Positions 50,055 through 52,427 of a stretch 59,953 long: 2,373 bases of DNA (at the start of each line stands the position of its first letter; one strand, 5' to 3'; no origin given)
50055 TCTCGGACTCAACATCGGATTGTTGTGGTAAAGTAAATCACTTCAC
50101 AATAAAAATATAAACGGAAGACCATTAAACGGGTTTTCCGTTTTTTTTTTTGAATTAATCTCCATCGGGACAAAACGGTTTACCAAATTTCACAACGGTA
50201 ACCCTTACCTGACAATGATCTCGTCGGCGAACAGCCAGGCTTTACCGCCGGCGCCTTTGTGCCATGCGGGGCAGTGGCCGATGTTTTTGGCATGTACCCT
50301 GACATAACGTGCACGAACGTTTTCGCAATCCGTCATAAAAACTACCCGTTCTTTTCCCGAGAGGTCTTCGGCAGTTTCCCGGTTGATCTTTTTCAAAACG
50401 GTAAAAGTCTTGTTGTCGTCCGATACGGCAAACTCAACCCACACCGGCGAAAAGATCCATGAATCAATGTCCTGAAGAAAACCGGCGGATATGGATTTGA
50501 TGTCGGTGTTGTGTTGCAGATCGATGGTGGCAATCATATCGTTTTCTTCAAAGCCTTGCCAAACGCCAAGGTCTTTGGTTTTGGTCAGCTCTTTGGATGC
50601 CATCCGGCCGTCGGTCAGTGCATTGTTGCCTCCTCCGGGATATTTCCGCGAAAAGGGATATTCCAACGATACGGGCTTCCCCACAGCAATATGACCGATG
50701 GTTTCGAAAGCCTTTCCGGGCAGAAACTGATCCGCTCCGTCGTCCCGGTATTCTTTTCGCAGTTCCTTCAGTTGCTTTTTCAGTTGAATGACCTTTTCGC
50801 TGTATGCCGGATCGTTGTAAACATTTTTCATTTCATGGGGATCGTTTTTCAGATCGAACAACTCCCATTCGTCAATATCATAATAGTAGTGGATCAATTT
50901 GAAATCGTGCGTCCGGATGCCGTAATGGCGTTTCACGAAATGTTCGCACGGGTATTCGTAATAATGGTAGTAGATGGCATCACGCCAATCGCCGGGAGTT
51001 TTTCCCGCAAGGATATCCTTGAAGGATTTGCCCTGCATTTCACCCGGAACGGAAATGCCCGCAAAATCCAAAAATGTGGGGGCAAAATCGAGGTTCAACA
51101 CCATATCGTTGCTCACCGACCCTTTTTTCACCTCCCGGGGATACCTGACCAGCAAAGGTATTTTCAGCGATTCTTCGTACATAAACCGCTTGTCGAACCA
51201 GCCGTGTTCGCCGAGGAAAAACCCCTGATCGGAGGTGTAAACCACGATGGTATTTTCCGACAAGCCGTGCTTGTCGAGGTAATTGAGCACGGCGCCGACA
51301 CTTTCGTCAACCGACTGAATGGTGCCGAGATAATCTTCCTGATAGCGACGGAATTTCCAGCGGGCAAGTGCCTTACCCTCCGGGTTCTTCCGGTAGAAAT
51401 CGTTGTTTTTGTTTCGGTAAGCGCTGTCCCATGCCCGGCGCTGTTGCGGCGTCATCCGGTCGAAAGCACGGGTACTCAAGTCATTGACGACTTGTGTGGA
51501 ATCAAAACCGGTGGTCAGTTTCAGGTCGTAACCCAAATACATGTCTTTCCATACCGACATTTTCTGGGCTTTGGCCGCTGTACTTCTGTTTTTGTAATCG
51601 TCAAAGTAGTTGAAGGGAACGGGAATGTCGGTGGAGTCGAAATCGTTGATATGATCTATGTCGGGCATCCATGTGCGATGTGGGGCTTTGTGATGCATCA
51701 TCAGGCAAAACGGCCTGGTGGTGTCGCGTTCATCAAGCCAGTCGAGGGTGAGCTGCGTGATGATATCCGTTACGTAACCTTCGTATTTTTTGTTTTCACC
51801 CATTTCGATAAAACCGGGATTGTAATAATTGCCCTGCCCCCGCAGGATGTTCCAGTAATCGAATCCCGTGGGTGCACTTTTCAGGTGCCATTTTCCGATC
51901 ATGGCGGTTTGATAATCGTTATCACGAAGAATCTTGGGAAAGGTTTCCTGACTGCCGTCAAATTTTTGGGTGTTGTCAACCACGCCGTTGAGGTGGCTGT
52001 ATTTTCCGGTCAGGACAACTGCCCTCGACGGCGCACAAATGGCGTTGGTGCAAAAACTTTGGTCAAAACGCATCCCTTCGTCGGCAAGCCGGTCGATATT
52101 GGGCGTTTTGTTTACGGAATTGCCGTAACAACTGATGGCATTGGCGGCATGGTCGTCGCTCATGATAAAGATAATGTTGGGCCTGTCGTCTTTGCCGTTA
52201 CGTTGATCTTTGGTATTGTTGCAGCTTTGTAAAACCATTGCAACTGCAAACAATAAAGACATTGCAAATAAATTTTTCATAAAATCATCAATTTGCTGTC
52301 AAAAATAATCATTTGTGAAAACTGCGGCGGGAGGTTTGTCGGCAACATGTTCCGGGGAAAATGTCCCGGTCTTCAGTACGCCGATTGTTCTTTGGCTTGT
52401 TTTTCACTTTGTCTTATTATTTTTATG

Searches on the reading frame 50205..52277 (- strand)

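Call 25: search_protein_families(library=pfam, proteins=[window:50205-52277:-], max_evalue=0.001)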
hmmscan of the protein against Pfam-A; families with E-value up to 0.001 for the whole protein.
window:50205-52277:- (690 aa): 5 families
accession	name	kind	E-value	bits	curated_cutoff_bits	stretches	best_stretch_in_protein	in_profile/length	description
PF16347.10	SGSH_C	-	2.6e-73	245.7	29.3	1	356-508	1-153/154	N-sulphoglucosamine sulphohydrolase, C-terminal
PF00884.28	Sulfatase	-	1.8e-54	185.6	25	1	33-408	1-301/301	Sulfatase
PF01663.27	Phosphodiest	-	2.4e-09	37.7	23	0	56-112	18-76/342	Type I phosphodiesterase / nucleotide pyrophosphatase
PF00754.31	F5_F8_type_C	-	1.3e-06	29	28.2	1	548-665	11-114/127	F5/8 type C domain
PF22633.2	F5_F8_type_C_2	-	0.00011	23.2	27.8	1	571-661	10-91/91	NedA-like, galactose-binding domain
